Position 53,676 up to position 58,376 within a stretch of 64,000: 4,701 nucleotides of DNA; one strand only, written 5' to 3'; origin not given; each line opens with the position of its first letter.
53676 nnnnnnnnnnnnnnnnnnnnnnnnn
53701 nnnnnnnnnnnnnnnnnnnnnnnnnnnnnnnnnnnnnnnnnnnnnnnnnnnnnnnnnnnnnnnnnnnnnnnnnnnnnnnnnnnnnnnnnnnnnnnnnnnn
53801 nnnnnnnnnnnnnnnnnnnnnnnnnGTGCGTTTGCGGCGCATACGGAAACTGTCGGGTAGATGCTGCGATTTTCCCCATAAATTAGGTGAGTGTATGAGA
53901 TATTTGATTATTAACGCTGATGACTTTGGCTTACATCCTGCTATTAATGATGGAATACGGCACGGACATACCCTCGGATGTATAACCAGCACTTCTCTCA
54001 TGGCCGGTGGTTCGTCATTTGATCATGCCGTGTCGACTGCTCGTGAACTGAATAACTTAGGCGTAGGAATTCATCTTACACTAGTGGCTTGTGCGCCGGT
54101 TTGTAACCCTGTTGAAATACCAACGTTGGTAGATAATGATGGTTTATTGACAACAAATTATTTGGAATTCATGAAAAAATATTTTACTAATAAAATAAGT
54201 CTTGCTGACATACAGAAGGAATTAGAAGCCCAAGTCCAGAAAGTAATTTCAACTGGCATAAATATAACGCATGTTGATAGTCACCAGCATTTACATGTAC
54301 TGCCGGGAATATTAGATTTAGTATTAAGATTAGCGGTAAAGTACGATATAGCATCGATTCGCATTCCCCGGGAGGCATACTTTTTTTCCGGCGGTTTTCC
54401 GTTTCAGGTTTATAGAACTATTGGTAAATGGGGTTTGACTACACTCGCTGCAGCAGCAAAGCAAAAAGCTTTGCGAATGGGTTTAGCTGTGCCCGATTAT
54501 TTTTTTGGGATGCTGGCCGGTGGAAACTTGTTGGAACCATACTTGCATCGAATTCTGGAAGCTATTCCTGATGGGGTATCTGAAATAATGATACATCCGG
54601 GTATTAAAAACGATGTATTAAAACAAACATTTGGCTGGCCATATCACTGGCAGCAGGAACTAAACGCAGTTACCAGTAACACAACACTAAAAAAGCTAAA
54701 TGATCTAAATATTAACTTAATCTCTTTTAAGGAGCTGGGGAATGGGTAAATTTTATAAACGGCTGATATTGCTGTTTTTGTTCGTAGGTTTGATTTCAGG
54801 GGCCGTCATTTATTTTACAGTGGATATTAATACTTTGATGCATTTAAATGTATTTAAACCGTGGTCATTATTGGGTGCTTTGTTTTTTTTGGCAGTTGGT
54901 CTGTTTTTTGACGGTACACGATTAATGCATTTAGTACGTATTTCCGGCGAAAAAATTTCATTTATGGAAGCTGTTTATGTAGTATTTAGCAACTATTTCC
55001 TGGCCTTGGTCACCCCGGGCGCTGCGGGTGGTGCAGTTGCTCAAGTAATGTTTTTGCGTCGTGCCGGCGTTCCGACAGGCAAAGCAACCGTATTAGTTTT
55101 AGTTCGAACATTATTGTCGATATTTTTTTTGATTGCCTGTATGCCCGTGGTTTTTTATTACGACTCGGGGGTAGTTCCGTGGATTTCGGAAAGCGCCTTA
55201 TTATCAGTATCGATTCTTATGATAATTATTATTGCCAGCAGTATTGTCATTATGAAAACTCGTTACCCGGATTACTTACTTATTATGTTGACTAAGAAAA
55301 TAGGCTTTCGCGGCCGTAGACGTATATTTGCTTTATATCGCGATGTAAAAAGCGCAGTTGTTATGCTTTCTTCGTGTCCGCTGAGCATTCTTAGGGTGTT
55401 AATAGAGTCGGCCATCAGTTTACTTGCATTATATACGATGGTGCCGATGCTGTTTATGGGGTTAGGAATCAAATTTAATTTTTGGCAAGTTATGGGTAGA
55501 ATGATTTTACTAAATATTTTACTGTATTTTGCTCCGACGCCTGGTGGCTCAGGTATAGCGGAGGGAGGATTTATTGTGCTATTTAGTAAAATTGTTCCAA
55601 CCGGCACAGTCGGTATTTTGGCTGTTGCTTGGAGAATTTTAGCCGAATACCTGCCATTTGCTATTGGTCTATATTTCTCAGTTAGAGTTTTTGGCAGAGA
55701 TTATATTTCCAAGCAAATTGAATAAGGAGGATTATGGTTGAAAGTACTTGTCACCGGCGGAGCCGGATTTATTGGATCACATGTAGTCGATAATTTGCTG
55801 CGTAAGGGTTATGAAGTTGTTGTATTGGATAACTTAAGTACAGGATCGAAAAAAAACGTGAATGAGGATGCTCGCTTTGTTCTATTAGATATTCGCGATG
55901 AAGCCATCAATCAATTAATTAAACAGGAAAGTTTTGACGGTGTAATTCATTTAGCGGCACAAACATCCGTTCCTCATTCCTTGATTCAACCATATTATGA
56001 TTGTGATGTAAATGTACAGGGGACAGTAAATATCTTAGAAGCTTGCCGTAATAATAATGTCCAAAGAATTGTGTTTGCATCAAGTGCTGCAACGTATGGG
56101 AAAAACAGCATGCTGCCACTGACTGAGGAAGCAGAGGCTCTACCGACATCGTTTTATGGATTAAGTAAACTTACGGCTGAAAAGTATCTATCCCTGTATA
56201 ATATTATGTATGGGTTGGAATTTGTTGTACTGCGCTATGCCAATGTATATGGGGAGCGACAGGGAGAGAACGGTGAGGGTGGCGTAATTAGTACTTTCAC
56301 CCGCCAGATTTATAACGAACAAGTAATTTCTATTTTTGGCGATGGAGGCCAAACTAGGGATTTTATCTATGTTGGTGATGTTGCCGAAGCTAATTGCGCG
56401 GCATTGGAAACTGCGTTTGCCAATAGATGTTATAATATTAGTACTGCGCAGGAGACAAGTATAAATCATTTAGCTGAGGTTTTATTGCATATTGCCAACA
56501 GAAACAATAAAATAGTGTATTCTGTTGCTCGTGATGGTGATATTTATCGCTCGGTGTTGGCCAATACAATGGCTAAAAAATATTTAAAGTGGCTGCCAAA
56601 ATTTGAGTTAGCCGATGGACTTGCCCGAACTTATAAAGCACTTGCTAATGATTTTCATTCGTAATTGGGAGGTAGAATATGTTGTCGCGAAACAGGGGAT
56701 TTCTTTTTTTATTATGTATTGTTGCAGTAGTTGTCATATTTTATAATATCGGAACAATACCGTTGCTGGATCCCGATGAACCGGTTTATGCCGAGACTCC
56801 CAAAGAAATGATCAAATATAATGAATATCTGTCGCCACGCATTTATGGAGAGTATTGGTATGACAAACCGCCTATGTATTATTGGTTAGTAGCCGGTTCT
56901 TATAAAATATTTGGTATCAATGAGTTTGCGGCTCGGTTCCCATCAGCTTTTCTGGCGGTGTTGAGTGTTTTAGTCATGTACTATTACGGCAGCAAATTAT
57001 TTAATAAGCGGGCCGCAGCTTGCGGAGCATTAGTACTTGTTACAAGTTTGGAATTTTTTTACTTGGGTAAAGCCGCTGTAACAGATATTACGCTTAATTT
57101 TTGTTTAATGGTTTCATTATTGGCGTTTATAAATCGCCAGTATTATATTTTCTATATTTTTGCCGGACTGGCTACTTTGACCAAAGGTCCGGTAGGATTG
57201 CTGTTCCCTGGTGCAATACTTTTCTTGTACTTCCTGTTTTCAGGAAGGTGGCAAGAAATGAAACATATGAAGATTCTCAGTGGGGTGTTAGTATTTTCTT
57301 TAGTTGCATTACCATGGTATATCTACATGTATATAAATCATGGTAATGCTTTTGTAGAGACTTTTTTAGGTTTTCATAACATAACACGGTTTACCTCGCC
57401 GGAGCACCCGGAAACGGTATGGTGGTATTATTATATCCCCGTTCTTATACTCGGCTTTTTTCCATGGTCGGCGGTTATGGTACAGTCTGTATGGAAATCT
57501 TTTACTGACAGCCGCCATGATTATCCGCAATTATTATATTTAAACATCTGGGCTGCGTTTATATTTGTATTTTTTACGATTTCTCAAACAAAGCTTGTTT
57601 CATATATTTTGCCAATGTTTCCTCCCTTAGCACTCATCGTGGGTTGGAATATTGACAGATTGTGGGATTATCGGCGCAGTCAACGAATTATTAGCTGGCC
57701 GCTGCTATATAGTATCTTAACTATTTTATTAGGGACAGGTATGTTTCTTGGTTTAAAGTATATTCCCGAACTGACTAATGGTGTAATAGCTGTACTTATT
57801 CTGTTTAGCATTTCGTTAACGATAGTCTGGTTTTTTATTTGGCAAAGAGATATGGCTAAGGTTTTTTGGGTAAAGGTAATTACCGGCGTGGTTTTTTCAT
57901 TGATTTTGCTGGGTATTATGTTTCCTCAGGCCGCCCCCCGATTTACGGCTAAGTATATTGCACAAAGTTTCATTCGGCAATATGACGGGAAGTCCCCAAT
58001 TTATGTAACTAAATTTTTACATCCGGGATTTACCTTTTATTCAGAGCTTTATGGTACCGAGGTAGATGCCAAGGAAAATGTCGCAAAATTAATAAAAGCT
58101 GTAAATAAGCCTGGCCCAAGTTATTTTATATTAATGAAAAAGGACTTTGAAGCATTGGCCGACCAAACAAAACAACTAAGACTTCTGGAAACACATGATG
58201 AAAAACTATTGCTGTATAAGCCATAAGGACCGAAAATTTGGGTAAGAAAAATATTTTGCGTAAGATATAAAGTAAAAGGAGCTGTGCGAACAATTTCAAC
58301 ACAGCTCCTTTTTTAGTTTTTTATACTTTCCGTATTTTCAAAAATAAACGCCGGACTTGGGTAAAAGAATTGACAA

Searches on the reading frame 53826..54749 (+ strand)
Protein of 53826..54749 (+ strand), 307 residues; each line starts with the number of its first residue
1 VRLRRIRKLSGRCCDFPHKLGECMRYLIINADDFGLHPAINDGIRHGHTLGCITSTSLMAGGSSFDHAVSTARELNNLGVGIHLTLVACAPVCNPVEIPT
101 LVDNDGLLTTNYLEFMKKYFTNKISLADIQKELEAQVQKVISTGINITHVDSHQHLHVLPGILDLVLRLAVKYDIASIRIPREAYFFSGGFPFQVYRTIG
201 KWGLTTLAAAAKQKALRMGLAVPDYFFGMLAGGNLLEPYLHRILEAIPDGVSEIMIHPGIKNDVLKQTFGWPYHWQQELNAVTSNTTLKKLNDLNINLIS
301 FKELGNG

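Call 32: search_protein_families(library=pfam, proteins=[window:53826-54749:+], max_evalue=0.00001)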
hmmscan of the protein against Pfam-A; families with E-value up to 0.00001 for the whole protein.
window:53826-54749:+ (307 aa): 1 family
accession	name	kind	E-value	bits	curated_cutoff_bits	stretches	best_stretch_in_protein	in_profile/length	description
PF04794.17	YdjC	-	5.6e-67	226.8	29.7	1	26-292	1-265/266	YdjC-like protein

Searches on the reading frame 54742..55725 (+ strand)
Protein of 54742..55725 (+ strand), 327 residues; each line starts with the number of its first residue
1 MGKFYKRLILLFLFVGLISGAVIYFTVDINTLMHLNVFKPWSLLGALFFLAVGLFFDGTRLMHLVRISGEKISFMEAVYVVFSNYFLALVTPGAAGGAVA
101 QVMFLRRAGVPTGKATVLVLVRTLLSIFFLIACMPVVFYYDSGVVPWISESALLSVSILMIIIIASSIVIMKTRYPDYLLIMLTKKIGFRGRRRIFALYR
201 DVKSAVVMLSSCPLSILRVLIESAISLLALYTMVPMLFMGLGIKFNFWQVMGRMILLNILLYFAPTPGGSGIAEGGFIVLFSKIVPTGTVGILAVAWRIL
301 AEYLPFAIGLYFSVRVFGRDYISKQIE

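Call 67: search_protein_families(library=pfam, proteins=[window:54742-55725:+], max_evalue=0.00001)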
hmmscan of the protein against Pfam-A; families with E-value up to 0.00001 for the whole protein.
window:54742-55725:+ (327 aa): 1 family
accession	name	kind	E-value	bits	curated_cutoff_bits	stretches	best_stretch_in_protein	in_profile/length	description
PF03706.18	LPG_synthase_TM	-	4.7e-32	112.1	33.4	1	16-309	5-302/302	Lysylphosphatidylglycerol synthase TM region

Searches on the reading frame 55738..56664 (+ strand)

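Call 67: search_protein_families(library=pfam, proteins=[window:55738-56664:+], max_evalue=0.00001)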
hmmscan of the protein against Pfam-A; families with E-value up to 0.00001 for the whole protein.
window:55738-56664:+ (308 aa): 8 families
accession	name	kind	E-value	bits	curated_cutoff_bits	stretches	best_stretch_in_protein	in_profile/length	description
PF01370.27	Epimerase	-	7.5e-69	232.2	20.9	1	3-234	1-239/240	NAD dependent epimerase/dehydratase family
PF16363.11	GDP_Man_Dehyd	-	2.7e-57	195.2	27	1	4-297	1-331/332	GDP-mannose 4,6 dehydratase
PF01073.25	3Beta_HSD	-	3e-27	95.8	22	1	4-223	1-229/280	3-beta hydroxysteroid dehydrogenase/isomerase family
PF02719.21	Polysacc_synt_2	-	5.8e-25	88.5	20.2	1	3-267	1-266/293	Polysaccharide biosynthesis protein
PF04321.23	RmlD_sub_bind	-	1.9e-24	86.7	27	1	1-263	1-241/287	RmlD substrate binding domain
PF07993.18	NAD_binding_4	-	1.6e-14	54.1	20.1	1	50-212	75-251/258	Male sterility protein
PF13460.12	NAD_binding_10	-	4.1e-10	40.3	27.2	1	7-175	1-151/184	NAD(P)H-binding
PF08659.16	KR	-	8.9e-06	26.2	22.6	0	3-120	3-140/180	KR domain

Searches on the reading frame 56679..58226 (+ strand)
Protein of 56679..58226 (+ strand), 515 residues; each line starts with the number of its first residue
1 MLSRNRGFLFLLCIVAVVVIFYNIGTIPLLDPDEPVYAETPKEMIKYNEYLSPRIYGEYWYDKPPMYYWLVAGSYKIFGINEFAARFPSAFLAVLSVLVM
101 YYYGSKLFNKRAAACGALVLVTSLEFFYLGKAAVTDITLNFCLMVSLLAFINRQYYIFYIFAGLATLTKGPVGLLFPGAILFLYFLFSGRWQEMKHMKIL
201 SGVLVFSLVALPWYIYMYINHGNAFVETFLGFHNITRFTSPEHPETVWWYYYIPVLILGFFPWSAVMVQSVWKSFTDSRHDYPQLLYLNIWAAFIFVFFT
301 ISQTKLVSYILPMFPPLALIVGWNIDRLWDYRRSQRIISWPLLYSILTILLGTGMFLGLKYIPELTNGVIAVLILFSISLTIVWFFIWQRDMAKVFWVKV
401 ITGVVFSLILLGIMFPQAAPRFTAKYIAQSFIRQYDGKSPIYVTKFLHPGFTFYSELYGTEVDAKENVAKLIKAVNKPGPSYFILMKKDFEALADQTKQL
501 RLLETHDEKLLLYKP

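Call 67: search_protein_families(library=pfam, proteins=[window:56679-58226:+], max_evalue=0.00001)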
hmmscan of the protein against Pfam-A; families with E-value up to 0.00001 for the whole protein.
window:56679-58226:+ (515 aa): 2 families
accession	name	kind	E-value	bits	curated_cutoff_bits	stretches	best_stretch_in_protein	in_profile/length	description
PF13231.12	PMT_2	-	5.2e-22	79.2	26.1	1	62-215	1-159/160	Dolichyl-phosphate-mannose-protein mannosyltransferase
PF02366.24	PMT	-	1.4e-16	61.3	22.7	1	10-220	6-237/245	Dolichyl-phosphate-mannose-protein mannosyltransferase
